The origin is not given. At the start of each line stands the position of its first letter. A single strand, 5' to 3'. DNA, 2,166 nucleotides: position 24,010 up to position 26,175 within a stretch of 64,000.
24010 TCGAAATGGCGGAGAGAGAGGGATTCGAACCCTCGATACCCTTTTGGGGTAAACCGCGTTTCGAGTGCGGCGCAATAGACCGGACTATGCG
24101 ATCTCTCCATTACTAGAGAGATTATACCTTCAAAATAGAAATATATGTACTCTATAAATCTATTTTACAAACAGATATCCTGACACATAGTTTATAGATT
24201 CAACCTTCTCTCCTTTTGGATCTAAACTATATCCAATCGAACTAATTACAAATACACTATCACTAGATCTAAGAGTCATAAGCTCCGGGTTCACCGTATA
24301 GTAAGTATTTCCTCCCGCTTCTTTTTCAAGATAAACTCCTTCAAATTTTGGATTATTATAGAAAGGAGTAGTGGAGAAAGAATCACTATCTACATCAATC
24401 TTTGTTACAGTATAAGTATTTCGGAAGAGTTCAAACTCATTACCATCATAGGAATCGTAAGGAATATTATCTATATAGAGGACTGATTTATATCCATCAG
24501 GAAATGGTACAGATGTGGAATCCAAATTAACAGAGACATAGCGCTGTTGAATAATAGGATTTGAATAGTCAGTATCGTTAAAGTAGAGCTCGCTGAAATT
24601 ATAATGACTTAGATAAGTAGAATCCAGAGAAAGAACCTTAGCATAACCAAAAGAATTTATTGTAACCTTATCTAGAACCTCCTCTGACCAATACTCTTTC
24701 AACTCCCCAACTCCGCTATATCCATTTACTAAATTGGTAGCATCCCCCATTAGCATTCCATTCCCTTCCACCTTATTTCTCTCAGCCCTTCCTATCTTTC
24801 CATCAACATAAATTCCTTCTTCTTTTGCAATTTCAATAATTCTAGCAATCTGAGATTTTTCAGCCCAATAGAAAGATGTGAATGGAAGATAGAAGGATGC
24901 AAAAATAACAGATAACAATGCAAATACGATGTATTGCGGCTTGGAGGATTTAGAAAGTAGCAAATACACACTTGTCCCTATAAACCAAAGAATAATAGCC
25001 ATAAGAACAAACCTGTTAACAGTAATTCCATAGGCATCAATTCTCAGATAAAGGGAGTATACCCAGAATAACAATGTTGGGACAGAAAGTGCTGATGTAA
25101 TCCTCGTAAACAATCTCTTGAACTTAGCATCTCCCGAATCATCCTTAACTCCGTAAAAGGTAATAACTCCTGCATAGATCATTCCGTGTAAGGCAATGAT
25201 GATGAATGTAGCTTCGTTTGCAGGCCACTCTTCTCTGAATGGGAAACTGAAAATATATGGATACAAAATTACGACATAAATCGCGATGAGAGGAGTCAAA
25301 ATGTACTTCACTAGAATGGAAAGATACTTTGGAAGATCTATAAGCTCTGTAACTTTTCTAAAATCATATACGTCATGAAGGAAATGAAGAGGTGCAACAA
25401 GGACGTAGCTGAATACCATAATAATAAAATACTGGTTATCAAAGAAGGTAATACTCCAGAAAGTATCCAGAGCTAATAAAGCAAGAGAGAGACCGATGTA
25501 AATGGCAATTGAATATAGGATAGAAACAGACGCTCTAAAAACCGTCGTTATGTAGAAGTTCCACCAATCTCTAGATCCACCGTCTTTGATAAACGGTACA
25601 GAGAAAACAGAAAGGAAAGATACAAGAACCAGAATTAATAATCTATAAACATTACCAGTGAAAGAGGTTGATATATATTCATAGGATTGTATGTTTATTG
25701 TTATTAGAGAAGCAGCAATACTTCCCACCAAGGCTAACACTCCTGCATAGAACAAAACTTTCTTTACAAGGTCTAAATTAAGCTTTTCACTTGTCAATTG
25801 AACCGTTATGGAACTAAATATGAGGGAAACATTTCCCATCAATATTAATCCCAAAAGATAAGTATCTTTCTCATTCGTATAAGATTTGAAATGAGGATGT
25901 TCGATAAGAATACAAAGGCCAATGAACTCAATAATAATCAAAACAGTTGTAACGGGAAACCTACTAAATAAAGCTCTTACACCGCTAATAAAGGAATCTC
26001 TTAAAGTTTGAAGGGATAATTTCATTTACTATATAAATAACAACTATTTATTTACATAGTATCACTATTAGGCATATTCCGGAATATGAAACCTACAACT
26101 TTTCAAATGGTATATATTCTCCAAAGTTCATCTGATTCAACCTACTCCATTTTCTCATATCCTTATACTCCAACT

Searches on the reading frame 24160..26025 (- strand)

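Call 68: search_protein_families(library=pfam, proteins=[window:24160-26025:-], max_evalue=0.00001)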
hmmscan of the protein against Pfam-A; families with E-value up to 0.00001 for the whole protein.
window:24160-26025:- (621 aa): 1 family
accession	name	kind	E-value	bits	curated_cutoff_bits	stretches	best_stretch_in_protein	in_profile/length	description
PF13687.11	DUF4153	-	8.4e-18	65.1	27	1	94-398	25-350/373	Domain of unknown function (DUF4153)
